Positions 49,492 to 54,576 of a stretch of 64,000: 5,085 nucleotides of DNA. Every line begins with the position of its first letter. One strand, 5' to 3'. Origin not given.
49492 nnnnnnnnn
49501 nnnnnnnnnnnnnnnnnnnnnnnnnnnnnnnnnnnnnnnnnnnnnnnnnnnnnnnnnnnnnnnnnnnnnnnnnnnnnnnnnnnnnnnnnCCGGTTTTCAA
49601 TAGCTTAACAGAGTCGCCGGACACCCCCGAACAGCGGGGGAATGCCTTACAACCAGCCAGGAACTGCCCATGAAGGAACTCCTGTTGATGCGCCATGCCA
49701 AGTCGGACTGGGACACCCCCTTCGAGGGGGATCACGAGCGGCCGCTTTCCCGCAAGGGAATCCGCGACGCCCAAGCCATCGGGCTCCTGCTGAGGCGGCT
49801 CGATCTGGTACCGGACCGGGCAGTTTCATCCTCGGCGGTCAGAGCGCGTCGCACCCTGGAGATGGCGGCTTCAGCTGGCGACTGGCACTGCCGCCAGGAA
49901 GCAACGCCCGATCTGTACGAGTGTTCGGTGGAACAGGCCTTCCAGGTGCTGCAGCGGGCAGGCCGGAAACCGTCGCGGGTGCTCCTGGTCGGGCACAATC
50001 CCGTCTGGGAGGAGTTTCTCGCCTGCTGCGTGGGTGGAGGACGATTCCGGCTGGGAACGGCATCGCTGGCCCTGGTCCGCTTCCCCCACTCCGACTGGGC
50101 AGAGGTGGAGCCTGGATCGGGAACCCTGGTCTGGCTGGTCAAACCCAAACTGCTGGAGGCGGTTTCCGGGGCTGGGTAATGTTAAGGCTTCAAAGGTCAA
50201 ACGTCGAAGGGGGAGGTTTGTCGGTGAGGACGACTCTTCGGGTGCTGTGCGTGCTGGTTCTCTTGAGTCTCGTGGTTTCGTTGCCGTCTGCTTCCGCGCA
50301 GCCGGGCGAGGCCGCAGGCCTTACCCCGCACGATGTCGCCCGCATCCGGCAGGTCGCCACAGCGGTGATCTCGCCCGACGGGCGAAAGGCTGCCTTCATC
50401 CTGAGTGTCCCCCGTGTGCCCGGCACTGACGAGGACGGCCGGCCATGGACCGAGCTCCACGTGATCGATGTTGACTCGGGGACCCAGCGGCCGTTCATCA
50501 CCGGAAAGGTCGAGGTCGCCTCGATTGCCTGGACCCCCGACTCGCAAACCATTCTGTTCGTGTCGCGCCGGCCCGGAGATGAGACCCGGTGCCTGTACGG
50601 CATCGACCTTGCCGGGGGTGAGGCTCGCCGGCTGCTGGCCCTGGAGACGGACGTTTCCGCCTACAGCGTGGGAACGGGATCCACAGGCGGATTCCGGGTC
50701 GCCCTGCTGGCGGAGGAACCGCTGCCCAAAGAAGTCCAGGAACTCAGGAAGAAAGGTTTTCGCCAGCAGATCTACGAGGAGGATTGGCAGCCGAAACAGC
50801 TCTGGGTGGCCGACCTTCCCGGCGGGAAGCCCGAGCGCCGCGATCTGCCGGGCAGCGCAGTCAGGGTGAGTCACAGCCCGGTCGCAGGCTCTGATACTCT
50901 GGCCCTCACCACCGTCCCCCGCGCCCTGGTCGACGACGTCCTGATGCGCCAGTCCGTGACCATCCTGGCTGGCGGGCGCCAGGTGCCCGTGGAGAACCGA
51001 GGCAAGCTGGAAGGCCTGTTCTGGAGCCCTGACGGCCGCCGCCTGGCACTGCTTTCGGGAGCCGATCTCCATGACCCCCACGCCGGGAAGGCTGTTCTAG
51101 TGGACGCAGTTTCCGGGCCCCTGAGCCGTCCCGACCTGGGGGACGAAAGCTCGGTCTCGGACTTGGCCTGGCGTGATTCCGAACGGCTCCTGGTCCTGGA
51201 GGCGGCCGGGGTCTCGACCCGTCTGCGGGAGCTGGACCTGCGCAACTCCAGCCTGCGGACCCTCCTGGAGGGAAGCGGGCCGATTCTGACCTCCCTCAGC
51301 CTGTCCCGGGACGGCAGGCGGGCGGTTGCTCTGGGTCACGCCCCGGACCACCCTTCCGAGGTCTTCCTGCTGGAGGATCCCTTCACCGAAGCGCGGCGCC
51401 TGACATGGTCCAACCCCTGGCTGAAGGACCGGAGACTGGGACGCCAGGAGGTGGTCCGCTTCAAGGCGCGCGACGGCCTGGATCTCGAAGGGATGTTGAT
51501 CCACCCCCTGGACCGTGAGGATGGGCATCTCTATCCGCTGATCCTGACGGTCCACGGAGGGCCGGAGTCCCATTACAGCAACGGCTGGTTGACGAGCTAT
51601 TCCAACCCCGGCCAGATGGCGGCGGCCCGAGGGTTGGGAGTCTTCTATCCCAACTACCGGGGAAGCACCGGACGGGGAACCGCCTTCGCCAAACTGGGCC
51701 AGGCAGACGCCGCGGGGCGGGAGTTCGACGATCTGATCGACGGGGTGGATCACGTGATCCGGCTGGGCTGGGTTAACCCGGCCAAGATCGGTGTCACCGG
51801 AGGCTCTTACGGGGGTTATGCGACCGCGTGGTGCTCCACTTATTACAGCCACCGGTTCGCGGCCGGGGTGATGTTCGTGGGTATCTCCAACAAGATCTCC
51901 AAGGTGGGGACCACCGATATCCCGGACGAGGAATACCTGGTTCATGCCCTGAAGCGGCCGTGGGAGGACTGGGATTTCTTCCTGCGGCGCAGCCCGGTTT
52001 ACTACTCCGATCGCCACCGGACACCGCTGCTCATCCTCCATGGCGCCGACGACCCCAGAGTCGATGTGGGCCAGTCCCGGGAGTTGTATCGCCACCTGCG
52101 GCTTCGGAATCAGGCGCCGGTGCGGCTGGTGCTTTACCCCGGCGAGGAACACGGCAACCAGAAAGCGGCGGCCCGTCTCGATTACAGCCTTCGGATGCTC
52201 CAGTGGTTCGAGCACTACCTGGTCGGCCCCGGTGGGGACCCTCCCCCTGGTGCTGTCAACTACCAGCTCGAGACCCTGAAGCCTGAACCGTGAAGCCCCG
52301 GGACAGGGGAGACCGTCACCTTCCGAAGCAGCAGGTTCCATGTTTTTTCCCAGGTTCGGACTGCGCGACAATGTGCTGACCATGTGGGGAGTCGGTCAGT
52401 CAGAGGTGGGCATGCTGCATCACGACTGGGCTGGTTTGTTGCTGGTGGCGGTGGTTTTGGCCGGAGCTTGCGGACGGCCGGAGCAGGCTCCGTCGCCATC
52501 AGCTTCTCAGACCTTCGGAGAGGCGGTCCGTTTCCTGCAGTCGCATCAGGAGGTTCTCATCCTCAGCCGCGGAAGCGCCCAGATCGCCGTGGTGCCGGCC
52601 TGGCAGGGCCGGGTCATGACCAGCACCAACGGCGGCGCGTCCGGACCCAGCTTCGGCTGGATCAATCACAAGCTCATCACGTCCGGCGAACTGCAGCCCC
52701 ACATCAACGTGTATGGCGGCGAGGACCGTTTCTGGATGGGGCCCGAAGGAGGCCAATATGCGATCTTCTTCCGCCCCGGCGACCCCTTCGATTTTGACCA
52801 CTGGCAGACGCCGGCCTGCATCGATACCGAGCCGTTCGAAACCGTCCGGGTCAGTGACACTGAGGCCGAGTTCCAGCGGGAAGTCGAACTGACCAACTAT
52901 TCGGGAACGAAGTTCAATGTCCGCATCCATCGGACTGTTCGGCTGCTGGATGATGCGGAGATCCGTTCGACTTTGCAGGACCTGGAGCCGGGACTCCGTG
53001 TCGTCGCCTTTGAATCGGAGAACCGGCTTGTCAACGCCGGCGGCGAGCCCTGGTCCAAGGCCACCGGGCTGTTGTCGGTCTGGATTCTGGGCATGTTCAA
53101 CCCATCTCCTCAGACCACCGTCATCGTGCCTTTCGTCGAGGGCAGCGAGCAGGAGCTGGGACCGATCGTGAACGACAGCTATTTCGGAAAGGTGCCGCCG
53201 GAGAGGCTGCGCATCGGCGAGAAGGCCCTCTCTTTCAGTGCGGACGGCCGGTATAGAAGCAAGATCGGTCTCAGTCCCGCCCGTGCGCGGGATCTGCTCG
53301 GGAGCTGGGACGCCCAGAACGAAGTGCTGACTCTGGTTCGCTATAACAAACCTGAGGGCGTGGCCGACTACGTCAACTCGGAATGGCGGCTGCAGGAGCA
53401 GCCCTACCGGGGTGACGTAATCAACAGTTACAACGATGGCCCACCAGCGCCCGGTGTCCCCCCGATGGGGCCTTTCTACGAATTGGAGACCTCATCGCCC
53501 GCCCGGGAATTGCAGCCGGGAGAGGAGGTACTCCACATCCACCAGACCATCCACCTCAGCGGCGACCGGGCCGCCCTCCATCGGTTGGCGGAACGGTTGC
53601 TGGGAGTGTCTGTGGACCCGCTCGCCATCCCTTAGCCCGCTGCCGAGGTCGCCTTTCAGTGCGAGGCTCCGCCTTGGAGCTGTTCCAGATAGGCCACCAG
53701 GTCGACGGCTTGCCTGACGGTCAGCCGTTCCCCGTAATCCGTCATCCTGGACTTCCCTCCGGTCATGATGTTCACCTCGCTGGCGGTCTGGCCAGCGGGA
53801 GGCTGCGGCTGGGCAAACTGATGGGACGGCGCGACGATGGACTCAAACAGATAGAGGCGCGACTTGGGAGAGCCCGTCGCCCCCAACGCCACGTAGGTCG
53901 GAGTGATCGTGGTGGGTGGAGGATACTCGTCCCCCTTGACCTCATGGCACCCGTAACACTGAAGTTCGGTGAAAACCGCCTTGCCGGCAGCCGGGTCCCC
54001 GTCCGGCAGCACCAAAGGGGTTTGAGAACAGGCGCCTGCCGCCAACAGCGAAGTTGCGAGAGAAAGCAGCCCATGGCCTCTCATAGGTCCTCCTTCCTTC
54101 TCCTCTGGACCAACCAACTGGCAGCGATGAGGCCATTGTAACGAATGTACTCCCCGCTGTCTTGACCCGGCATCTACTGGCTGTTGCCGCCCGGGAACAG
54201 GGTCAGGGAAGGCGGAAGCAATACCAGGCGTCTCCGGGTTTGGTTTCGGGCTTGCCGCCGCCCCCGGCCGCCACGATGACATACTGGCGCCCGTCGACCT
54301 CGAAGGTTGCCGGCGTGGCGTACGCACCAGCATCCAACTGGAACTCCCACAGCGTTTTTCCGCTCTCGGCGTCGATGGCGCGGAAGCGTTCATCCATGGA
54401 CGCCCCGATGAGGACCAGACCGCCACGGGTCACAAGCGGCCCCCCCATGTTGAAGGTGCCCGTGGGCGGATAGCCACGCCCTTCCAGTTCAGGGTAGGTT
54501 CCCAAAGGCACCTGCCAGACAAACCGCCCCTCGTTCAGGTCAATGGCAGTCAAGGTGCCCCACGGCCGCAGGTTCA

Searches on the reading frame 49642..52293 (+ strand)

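Call 15: search_protein_families(library=pfam, proteins=[window:49642-52293:+], max_evalue=0.001)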
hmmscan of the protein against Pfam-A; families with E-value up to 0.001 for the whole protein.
window:49642-52293:+ (883 aa): 9 families
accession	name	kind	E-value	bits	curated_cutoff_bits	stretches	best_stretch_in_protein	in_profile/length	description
PF00326.27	Peptidase_S9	-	1.9e-42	145.6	22.6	1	656-860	6-210/213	Prolyl oligopeptidase family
PF07676.18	PD40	-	2.3e-09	37.4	20.9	0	294-312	13-32/38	WD40-like Beta Propeller Repeat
PF20434.5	BD-FAE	-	5.7e-08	33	26.8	1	711-819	86-215/215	BD-FAE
PF01738.24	DLH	-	7.5e-06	26.1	21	1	680-859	64-216/217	Dienelactone hydrolase family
PF12146.15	Hydrolase_4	-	1.4e-05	25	27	0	791-837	189-232/239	Serine aminopeptidase, S33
PF00930.27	DPPIV_N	-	0.00029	20.1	22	0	265-335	257-327/354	Dipeptidyl peptidase IV (DPP IV) N-terminal region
PF02897.21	Peptidase_S9_N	-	0.00041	19.7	24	1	240-313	128-193/414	Prolyl oligopeptidase, N-terminal beta-propeller domain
PF00561.26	Abhydrolase_1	-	0.0006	20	25.8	0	776-839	182-240/245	alpha/beta hydrolase fold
PF02129.25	Peptidase_S15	-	0.00069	19.8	23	0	769-835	198-259/262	X-Pro dipeptidyl-peptidase (S15 family)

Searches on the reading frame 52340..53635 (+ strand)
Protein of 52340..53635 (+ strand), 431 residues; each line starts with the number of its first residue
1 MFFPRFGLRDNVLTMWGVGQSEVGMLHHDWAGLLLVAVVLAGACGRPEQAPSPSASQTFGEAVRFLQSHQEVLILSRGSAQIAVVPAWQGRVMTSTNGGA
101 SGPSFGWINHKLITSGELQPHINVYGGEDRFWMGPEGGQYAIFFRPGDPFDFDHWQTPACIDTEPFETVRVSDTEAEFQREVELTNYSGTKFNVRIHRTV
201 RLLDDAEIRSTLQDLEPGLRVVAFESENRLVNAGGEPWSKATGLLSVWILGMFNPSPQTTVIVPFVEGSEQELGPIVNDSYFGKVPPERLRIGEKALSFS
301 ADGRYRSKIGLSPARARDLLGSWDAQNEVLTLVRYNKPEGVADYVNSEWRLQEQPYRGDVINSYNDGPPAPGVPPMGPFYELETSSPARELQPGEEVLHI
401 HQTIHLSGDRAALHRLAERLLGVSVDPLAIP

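Call 15: search_protein_families(library=pfam, proteins=[window:52340-53635:+], max_evalue=0.001)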
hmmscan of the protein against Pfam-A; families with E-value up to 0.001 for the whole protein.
window:52340-53635:+ (431 aa): 1 family
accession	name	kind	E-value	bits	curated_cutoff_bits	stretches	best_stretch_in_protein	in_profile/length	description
PF20583.3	DUF6786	-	3.3e-155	516.9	27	1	57-426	1-370/376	Family of unknown function (DUF6786)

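Call 37: search_protein_families(library=ncbifam, proteins=[window:52340-53635:+], max_evalue=1)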
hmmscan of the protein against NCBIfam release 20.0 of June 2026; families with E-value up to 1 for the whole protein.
window:52340-53635:+ (431 aa): 0 families

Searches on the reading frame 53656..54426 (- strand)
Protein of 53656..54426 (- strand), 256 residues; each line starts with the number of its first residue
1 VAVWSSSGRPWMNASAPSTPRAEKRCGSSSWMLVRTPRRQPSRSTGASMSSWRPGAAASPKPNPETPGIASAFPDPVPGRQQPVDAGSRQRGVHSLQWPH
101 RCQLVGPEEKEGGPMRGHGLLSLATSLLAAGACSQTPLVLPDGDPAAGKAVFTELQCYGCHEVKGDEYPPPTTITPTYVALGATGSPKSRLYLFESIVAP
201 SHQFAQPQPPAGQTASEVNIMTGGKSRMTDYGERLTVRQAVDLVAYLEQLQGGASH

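Call 9: search_protein_families(library=pfam, proteins=[window:53656-54426:-], max_evalue=0.01)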
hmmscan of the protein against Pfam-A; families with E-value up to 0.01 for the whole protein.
window:53656-54426:- (256 aa): 2 families
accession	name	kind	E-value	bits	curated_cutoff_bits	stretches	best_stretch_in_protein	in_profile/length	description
PF00034.26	Cytochrom_C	-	8.6e-08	33.8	21.3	1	146-250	2-89/90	Cytochrome c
PF13442.11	Cytochrome_CBB3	-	0.00019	22.2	27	1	144-247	2-68/68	Cytochrome C oxidase, cbb3-type, subunit III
